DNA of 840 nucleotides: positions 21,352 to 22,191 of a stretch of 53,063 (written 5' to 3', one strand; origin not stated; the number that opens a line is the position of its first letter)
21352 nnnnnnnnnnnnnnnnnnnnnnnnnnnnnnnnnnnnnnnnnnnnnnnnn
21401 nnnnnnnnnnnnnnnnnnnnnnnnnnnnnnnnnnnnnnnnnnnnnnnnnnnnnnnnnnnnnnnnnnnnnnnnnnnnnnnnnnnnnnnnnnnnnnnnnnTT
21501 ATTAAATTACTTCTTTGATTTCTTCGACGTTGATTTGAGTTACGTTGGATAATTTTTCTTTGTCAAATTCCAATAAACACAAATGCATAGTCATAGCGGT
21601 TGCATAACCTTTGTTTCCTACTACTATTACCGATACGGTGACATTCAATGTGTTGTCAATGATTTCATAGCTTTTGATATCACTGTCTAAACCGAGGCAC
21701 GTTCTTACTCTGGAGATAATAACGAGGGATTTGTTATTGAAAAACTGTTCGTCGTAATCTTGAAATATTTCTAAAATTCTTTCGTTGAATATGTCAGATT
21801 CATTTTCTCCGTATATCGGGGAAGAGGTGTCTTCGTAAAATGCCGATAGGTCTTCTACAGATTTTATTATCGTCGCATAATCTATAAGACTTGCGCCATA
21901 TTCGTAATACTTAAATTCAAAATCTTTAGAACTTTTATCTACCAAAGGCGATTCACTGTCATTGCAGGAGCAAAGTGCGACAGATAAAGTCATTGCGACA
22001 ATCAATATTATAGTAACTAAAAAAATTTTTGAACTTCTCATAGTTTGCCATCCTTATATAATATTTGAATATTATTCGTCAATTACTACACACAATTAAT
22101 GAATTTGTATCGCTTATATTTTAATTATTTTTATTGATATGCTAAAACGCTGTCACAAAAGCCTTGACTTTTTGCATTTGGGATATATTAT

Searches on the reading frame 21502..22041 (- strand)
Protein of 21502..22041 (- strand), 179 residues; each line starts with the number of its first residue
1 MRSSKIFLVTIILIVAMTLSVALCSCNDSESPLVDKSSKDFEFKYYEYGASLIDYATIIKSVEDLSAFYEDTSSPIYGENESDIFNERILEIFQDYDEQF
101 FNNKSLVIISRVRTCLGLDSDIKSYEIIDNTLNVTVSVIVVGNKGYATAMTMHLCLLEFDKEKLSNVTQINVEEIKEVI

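Call 73: search_protein_families(library=pfam, proteins=[window:21502-22041:-], max_evalue=1)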
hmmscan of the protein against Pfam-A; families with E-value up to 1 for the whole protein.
window:21502-22041:- (179 aa): 2 families
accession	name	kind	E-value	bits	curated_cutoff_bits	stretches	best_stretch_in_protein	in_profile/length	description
PF09716.15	ETRAMP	-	0.023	15.1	29.1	1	1-42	1-41/81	Malarial early transcribed membrane protein (ETRAMP)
PF11537.13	NitrOD5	-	0.025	15.2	27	0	83-126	46-86/94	Nitrosopumilus output domain 5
